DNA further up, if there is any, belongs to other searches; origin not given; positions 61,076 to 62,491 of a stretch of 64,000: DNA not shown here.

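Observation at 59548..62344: Candidate novel effector pair: two translationally coupled proteins that each carry a C-terminal HEPN-like R-N-x3-H motif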

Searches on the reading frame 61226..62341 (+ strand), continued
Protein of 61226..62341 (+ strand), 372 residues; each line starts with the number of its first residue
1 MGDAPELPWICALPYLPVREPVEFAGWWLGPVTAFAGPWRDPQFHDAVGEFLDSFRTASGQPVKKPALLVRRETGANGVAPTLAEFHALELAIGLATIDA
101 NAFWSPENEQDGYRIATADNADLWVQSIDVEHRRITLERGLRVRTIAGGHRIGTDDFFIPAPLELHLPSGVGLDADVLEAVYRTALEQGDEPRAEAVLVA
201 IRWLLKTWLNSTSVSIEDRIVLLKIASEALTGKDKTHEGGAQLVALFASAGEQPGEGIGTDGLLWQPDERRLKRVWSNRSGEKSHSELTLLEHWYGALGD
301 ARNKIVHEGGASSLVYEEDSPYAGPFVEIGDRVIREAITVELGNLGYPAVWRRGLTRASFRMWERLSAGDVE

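Call 53: search_protein_families(library=pfam, proteins=[P0125, P0129, P0136, P0140, P0164, P0170, P0202, P0146, P0078, P0088], max_evalue=0.1)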
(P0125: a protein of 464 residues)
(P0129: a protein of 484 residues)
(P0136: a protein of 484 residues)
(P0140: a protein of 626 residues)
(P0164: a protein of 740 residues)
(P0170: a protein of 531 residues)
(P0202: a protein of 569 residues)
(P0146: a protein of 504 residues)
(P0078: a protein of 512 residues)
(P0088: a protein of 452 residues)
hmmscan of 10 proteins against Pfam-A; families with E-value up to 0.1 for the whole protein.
P0125 (464 aa): 0 families

P0129 (484 aa): 0 families

P0136 (484 aa): 0 families

P0140 (626 aa): 0 families

P0164 (740 aa): 0 families

P0170 (531 aa): 0 families

P0202 (569 aa): 0 families

P0146 (504 aa): 0 families

P0078 (512 aa): 0 families

P0088 (452 aa): 0 families

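Call 57: find_encoding_contigs(protein=P0002, flank=3000, max_places=3)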
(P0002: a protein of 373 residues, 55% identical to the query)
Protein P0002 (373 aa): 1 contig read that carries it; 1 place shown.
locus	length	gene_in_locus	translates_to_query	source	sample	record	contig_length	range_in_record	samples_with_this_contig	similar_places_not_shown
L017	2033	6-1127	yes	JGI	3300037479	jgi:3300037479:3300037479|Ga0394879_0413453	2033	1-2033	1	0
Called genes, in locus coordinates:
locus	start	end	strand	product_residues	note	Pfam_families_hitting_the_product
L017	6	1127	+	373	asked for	-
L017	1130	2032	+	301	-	?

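Call 62: search_protein_families(library=pfam, proteins=[L017:1130-2032:+, L009:4241-5851:+, L010:4168-5205:+], max_evalue=0.1)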
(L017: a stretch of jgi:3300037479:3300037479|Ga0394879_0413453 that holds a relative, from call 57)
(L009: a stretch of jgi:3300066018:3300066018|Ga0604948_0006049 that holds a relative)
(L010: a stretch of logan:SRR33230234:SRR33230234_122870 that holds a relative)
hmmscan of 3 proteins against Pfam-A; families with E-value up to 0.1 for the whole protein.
L017:1130-2032:+ (301 aa): 2 families
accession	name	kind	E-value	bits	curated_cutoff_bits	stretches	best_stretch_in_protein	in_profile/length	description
PF17074.11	Darcynin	-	0.052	14.2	27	0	115-185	35-108/127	Darcynin, domain of unknown function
PF07303.18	Occludin_ELL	-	0.095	13.9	31.2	0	91-134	56-99/101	Occludin homology domain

L009:4241-5851:+ (537 aa): 0 families

L010:4168-5205:+ (346 aa): 0 families

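Call 71: search_solved_structures(query=A4, max_evalue=10, show_alignments=3)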
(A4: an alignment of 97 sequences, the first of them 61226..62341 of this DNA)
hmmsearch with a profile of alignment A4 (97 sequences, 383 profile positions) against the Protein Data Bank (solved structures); distinct sequences matched with E-value up to 10: 1.
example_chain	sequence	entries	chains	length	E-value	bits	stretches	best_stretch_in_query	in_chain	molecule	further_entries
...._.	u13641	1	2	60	0.38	12.8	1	211-255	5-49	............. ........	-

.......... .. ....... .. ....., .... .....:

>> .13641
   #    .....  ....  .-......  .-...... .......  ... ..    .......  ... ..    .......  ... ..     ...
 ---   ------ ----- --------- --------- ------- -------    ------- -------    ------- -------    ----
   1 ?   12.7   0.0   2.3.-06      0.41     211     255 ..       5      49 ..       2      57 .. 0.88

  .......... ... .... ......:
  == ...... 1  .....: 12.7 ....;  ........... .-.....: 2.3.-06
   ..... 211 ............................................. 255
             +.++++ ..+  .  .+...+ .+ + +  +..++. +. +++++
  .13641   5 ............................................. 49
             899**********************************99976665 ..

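Call 72: search_protein_families(library=pfam, alignment_id=A4, max_evalue=1)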
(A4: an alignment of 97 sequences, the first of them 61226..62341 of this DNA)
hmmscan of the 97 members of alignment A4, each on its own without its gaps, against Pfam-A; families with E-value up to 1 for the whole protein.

A. member 1, window:61226-62341:+ (372 aa): 0 families

B. families by the number of members that match (of 97 scanned): 29 families (the first 25 are shown)
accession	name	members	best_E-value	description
PF18739.6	HEPN_Apea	10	0.012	Apea-like HEPN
PF11462.14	DUF3203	2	0.058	Protein of unknown function (DUF3203)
PF00028.23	Cadherin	1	0.031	Cadherin domain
PF18730.6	HEPN_Cthe2314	1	0.038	Cthe_2314-like HEPN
PF24167.1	DUF7411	1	0.043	Family of unknown function (DUF7411)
PF14765.12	PS-DH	1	0.044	Polyketide synthase dehydratase N-terminal domain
PF11695.14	DUF3291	1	0.062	Domain of unknown function (DUF3291)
PF18723.6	HMUDK_hel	1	0.073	5-hmdU DNA kinase, helical domain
PF06169.17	DUF982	1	0.082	Protein of unknown function (DUF982)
PF11329.14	DUF3131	1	0.083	Protein of unknown function (DUF3131)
PF08400.16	phage_tail_N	1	0.087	Prophage tail fibre N-terminal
PF08206.17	OB_RNB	1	0.092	Ribonuclease B OB domain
PF09277.16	Erythro-docking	1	0.12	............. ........, docking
PF18865.6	AbiJ_NTD5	1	0.15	AbiJ N-terminal domain 5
PF18646.6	DUF5632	1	0.16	Family of unknown function (DUF5632)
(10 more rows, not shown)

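Call 75: fold_search(model_id=the predicted structure, library=viral)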
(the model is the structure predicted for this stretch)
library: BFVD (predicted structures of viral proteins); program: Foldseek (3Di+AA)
matches with E <= 10: 357; with E <= 0.001: 0
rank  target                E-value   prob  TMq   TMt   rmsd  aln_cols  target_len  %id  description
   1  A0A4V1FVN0            8.4e-02  0.25  0.11  0.10  18.6       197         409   13  (no name in the UniProt tables at hand)
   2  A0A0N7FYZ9            2.8e-01  0.06  0.12  0.07  29.3       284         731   15  (no name in the UniProt tables at hand)
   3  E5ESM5                3.0e-01  0.14  0.11  0.17  19.4       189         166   10  (no name in the UniProt tables at hand)
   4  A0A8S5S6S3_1          4.5e-01  0.13  0.15  0.07  20.9       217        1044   14  Uncharacterized protein [Podoviridae sp. ctsUe5]
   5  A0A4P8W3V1            5.2e-01  0.10  0.08  0.08  16.2       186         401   11  (no name in the UniProt tables at hand)
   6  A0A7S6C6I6            5.2e-01  0.06  0.10  0.07  23.7       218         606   13  (no name in the UniProt tables at hand)
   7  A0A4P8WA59            6.4e-01  0.21  0.08  0.07  13.6        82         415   16  (no name in the UniProt tables at hand)
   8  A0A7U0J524            6.4e-01  0.04  0.10  0.12  23.2       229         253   10  (no name in the UniProt tables at hand)
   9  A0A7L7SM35            6.7e-01  0.13  0.09  0.20  21.3       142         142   17  Uncharacterized protein [Gordonia phage Sienna]
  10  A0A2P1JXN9            7.0e-01  0.06  0.10  0.15  17.4       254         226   17  Nucleotide pyrophosphohydrolase [Rhodococcus phage Finch]
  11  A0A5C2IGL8            8.6e-01  0.08  0.10  0.17  16.7       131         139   16  (no name in the UniProt tables at hand)
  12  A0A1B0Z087            1.0e+00  0.14  0.08  0.26  18.6        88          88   16  (no name in the UniProt tables at hand)
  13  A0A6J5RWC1            1.0e+00  0.06  0.06  0.18  18.5       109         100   14  Uncharacterized protein [uncultured Caudovirales phage]
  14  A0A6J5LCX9            1.2e+00  0.08  0.08  0.15  19.0       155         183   10  DUF4376 domain-containing protein [uncultured Caudovirales phage]
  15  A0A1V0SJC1            1.2e+00  0.04  0.09  0.06  18.9       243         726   12  DNA-directed DNA polymerase [Klosneuvirus KNV1]
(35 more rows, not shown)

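Call 78: search_protein_families(library=padloc, alignment_id=A4, max_evalue=1)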
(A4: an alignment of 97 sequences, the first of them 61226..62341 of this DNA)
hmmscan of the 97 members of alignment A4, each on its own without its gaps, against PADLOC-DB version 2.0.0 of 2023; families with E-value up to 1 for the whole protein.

A. member 1, window:61226-62341:+ (372 aa): 0 families

B. families by the number of members that match (of 97 scanned): 8 families
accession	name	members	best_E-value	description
PDLC01843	CARF2--CARF_HEPN_CSX20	2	0.0028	-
PDLC03820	RTasHEPN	2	0.018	DRT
PDLC01477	Cas6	1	0.016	"CAS-I,CAS-II,CAS-III,CAS-IV,CAS-V,CAS-VI; crRNAmaturation"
PDLC00946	Cas5a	1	0.016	"CRISPR-associated protein Cas5, subtype I-A/APERN"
PDLC03370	MTase_II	1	0.028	Type II methyltransferase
PDLC04801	PDC-S02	1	0.03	-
PDLC01825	CARF2--CARF_HEPN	1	0.047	-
PDLC04720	PDC-M60A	1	0.076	-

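Call 79: search_dna_similar(query=window:61226-62341:+, collection=plasmids, mode=protein, max_evalue=0.001, max_rows=20)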
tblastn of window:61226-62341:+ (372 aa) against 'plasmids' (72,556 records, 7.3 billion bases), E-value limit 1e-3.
No match.

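Call 84: search_protein_families(library=padloc, proteins=[L001:1161-2651:+, L014:6985-7986:+, L002:5466-7127:+, L009:4241-5851:+, L009:225-4136:+, L010:4168-5205:+, L017:1130-2032:+, L008:325-2157:+], max_evalue=0.01)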
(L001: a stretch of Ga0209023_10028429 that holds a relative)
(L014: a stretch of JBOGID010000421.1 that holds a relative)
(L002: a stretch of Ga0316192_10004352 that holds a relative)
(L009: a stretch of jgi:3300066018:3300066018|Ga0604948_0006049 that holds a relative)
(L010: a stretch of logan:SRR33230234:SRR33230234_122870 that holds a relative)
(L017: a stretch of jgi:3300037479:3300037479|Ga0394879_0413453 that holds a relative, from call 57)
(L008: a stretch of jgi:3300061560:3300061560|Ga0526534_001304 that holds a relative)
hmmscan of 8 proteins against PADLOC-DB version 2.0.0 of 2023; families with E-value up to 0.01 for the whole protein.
L001:1161-2651:+ (497 aa): 1 family
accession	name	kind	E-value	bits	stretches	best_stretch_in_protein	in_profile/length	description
PDLC04597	PDC-M36A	-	7.3e-17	59.3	1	34-243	23-226/457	-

L014:6985-7986:+ (334 aa): 0 families

L002:5466-7127:+ (554 aa): 0 families

L009:4241-5851:+ (537 aa): 1 family
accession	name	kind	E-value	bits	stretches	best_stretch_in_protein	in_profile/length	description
PDLC00733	Effector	-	1e-07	29.1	1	11-130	240-360/388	TIR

L009:225-4136:+ (1304 aa): 0 families

L010:4168-5205:+ (346 aa): 0 families

L017:1130-2032:+ (301 aa): 0 families

L008:325-2157:+ (611 aa): 13 families
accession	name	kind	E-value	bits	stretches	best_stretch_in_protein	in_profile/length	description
PDLC05061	PDC-S65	-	2.8e-163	543.4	1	1-600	12-583/592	-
PDLC05060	PDC-S65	-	6.4e-102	340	1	77-603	1-498/503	-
PDLC02419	Aga_SIR2-PNTD1-PNTD2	-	2.3e-22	77.5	2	104-243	100-243/558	Class I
PDLC02401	Aga_SIR2-PNTD1-PNTD2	-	3.4e-18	63.7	1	75-217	51-187/524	Class I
PDLC02420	Aga_SIR2-PNTD1-PNTD2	-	4.5e-14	49.6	1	105-217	113-224/1010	Class I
PDLC00409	ThsA1|ThsA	-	3.7e-13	47.4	1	104-205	88-182/242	STALD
PDLC02384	pAgo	-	2e-12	44.1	1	105-231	117-241/1030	-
PDLC00407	ThsA1|ThsA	-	7.6e-12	42.6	1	105-196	88-173/478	STALD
PDLC02402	Aga_SIR2-PNTD1-PNTD2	-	5e-07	26.2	1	62-227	70-229/876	Class I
PDLC04967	PDC-S25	-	0.0013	15.8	1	124-193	146-213/528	-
PDLC04082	SIR2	-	0.0038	14.2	0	125-146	129-150/345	-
PDLC04087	SIR2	-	0.005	13.8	0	128-145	136-153/343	-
PDLC04079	SIR2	-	0.0052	13.4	1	116-146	178-207/430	-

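Call 85: list_cluster_members(proteins=[P0058, P0075, P0089, P0125, P0129, P0140, P0164, P0170, P0187, P0147])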
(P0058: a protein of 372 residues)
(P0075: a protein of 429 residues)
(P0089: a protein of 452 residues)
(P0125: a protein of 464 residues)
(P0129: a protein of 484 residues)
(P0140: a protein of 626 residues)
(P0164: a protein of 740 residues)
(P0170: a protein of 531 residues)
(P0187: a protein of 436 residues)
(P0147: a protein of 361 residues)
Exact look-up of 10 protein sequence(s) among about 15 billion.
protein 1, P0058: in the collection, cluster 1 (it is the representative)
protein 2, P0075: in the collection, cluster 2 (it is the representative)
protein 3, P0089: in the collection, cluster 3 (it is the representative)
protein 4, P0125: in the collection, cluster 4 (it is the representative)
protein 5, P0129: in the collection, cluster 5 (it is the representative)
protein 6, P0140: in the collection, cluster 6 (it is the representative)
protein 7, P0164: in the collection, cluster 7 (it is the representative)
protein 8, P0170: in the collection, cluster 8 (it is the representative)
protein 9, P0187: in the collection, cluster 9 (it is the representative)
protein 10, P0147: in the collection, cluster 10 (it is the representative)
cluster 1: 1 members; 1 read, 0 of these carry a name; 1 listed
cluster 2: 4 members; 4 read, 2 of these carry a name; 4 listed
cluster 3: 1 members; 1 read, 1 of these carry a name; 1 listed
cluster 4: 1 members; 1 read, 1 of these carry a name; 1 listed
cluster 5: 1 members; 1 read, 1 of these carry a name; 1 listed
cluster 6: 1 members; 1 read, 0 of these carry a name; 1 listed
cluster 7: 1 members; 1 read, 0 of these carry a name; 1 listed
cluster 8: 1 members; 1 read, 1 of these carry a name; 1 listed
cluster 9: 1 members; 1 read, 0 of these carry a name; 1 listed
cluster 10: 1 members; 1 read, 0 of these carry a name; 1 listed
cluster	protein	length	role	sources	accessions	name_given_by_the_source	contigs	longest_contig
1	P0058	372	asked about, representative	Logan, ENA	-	-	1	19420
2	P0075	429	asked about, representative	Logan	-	-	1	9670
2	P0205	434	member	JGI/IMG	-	hypothetical protein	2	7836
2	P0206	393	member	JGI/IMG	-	hypothetical protein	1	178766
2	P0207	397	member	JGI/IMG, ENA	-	-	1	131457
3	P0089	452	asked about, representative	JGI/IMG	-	hypothetical protein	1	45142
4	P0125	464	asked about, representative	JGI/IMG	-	hypothetical protein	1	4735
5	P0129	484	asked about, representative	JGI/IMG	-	hypothetical protein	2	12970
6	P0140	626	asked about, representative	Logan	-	-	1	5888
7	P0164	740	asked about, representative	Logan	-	-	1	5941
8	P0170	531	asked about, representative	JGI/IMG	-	hypothetical protein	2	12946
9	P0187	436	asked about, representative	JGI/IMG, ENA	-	-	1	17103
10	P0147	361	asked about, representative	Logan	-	-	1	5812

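Call 87: find_related_loci(query=A3, collection=viral_contigs, flank=8000)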
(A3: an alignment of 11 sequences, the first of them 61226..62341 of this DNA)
Query A3 (372 aa) in viral_contigs; peptide patterns used: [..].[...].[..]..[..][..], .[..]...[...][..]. (x = any residue, [..] = any of these).
58 stretches matched a pattern, but none encodes a relative of the query by tblastn (E <= 1e-3).

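Call 94: search_protein_families(library=pfam, proteins=[P0060, P0071, P0091, P0104, P0115, P0127, P0158, P0183], max_evalue=5)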
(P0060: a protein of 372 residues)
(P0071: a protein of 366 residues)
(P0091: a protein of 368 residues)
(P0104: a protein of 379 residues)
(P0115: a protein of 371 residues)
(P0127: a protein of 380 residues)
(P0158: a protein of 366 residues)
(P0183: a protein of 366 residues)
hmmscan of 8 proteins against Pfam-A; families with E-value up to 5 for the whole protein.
P0060 (372 aa): 0 families

P0071 (366 aa): 0 families

P0091 (368 aa): 0 families

P0104 (379 aa): 0 families

P0115 (371 aa): 0 families

P0127 (380 aa): 1 family
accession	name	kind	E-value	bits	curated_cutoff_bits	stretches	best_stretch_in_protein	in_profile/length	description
PF18739.6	HEPN_Apea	-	0.012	16.5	24.4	1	277-312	73-110/136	Apea-like HEPN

P0158 (366 aa): 0 families

P0183 (366 aa): 1 family
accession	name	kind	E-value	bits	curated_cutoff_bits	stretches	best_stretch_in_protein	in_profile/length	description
PF08206.17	OB_RNB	-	0.092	12.9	24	1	291-308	30-47/58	Ribonuclease B OB domain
